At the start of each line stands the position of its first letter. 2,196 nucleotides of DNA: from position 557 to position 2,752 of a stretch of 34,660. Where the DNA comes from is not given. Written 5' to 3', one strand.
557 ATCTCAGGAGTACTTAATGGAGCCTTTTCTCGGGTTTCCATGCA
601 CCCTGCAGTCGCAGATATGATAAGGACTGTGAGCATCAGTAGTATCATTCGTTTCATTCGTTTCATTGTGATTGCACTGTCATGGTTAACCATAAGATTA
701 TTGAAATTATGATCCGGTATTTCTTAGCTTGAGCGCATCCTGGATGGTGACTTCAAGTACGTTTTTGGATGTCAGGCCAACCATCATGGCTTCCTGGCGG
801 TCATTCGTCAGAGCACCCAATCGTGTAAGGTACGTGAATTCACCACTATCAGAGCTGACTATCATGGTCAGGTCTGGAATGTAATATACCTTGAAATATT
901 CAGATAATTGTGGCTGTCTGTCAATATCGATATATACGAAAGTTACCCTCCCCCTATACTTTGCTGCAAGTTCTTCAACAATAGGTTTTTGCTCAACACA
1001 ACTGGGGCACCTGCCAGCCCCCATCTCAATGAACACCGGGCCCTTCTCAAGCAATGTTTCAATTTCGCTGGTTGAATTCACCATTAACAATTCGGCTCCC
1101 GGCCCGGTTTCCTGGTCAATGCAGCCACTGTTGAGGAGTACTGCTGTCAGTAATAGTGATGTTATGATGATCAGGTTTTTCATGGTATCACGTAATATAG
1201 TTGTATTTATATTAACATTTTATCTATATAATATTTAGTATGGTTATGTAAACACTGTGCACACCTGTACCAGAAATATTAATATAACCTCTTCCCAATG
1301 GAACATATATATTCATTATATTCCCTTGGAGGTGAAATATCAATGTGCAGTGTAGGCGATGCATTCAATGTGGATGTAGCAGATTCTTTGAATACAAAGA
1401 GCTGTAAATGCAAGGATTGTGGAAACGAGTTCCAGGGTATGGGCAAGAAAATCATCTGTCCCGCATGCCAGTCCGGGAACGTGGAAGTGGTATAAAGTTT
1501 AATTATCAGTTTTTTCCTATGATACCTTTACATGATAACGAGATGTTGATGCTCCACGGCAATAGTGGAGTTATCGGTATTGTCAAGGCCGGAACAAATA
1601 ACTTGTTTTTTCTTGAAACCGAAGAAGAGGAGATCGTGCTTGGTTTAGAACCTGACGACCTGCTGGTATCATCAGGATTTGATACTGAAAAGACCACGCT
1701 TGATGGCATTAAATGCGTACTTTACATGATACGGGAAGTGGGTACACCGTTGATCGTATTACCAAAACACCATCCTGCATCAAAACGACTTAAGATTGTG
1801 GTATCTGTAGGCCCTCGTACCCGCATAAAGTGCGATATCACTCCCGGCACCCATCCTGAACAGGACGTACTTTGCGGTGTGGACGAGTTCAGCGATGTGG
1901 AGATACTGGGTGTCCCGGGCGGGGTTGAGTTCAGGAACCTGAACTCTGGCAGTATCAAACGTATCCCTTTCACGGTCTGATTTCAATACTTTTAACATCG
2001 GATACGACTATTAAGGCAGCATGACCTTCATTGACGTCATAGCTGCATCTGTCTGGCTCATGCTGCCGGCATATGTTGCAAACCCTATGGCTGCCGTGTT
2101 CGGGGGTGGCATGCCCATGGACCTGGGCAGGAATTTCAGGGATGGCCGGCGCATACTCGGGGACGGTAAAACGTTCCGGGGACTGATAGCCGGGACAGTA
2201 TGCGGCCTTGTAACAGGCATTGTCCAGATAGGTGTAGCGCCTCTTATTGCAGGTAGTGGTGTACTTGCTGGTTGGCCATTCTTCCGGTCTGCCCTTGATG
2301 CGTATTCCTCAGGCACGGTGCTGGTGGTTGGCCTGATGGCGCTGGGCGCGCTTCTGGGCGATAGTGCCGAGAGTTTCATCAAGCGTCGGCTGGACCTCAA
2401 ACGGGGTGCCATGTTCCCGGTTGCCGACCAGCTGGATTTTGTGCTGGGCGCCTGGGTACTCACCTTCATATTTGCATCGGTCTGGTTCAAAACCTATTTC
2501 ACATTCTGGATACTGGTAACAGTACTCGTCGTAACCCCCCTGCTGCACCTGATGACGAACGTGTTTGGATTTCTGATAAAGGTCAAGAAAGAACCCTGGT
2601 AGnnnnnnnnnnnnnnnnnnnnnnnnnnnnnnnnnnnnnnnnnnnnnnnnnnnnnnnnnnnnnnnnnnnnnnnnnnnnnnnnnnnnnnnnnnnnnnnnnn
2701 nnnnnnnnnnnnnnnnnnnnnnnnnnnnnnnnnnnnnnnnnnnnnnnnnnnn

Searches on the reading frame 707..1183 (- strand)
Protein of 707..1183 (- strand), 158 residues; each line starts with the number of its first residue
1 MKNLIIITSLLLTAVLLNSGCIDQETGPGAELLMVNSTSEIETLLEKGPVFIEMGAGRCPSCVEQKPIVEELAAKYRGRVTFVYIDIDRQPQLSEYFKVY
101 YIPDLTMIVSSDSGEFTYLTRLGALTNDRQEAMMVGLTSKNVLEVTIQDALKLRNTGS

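Call 12: search_protein_families(library=pfam, proteins=[window:707-1183:-], max_evalue=0.001)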
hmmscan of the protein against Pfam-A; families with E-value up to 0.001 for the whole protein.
window:707-1183:- (158 aa): 3 families
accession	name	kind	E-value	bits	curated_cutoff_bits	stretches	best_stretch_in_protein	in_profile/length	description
PF00085.26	Thioredoxin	-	4e-10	40.1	23.5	1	44-112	14-83/103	Thioredoxin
PF13905.12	Thioredoxin_8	-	0.00026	21.7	27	1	51-110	5-66/94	Thioredoxin-like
PF13728.12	TraF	-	0.0006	20.2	23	1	56-117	138-207/224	F plasmid transfer operon protein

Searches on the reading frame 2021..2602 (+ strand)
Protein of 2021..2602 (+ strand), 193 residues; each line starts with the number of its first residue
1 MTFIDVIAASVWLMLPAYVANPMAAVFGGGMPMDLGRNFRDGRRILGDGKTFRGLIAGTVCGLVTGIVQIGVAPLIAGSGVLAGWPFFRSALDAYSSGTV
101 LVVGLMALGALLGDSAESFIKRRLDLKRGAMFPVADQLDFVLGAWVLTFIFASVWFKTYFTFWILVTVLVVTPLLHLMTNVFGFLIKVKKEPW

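Call 12: search_protein_families(library=pfam, proteins=[window:2021-2602:+], max_evalue=0.001)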
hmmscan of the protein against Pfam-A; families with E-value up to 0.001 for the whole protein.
window:2021-2602:+ (193 aa): 2 families
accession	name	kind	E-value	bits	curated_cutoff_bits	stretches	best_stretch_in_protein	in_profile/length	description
PF01864.22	CarS-like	-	5e-48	163.8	22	1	3-193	1-175/175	CDP-archaeol synthase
PF01148.25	CTP_transf_1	-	0.00055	20.3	24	1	49-127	169-231/264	Cytidylyltransferase family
